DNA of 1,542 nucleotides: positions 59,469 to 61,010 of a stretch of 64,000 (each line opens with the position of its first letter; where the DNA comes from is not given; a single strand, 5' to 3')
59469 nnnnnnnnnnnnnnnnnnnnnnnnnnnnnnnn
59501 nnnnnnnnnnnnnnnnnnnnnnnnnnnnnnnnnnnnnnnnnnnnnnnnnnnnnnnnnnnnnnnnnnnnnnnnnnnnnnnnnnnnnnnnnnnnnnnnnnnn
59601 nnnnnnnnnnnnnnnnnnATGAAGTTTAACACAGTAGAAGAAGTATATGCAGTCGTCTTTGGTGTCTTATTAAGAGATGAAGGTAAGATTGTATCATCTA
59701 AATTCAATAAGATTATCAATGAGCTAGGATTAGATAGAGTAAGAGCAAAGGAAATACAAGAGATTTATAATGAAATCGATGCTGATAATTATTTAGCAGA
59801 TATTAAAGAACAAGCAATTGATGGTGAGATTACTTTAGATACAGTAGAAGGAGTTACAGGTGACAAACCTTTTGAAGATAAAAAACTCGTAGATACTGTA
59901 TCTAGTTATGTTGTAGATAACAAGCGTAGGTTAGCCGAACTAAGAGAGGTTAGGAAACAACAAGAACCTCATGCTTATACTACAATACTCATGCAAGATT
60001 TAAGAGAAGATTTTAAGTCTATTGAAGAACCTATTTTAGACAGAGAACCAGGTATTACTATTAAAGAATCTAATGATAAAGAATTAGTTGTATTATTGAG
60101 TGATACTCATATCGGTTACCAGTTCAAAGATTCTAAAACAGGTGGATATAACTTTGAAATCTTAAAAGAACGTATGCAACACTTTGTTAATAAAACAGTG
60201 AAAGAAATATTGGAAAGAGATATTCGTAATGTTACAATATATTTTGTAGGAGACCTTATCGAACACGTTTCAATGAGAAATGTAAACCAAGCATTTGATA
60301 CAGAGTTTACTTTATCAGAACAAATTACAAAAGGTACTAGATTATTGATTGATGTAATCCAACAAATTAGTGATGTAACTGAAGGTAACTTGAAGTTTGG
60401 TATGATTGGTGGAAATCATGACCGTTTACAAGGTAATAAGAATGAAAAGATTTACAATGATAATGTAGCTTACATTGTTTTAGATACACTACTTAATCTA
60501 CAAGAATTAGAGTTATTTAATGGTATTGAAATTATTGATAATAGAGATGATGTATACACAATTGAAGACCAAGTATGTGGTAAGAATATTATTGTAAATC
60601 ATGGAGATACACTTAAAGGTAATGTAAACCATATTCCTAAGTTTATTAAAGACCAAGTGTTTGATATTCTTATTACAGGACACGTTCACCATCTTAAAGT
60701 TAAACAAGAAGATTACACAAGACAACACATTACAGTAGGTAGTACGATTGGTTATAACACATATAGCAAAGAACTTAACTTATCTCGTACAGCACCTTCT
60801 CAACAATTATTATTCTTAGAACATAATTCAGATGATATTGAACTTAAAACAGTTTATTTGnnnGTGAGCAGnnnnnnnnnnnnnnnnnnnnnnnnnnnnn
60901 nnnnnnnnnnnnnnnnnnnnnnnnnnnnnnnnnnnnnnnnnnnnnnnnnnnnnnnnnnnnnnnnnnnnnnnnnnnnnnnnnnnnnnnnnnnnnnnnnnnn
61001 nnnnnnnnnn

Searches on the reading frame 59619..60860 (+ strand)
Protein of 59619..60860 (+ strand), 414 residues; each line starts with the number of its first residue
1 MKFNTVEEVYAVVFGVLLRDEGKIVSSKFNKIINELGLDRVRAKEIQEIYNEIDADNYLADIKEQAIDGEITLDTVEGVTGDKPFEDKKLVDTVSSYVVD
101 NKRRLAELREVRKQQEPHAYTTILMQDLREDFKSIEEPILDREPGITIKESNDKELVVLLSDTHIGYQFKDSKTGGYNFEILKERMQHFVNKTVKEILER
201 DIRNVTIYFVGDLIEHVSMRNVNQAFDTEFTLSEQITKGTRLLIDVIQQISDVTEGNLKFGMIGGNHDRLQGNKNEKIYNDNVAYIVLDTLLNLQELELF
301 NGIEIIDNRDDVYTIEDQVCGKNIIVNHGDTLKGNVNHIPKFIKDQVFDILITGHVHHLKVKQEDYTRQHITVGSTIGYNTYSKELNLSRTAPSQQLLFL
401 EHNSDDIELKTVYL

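Call 41: find_related_loci(query=A3, collection=viral_contigs, flank=7500)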
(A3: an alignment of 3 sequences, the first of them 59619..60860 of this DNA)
Query A3 (414 aa) in viral_contigs; peptide patterns used: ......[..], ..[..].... (x = any residue, [..] = any of these).
600 stretches matched a pattern (row limit reached: there are more); 34 encode a relative of the query (tblastn E <= 1e-3); 34 distinct loci.
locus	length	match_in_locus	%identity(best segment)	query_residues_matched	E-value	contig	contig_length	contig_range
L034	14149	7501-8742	99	1-414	0e+0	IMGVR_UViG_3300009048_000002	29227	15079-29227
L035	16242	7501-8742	99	1-414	0e+0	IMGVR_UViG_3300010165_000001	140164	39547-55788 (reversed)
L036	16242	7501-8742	98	1-414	0e+0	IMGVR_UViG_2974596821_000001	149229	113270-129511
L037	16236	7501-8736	55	3-414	1e-145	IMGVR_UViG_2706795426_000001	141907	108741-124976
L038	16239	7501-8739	54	3-414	7e-142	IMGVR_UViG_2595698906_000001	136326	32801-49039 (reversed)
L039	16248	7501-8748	53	2-414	3e-138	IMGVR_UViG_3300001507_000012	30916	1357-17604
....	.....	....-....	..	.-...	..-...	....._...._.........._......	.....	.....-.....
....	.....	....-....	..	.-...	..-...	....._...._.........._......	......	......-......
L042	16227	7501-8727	53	3-414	8e-138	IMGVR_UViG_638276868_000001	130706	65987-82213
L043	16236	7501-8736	56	3-414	1e-146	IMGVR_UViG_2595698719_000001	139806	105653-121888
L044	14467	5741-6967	52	3-414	6e-137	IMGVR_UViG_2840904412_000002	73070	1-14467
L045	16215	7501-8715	43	12-414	3e-96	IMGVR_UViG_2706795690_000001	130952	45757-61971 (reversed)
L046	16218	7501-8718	41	11-414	2e-92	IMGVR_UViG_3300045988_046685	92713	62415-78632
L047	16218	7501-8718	41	11-414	2e-92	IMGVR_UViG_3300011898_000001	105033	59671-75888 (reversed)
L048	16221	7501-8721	41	3-405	4e-92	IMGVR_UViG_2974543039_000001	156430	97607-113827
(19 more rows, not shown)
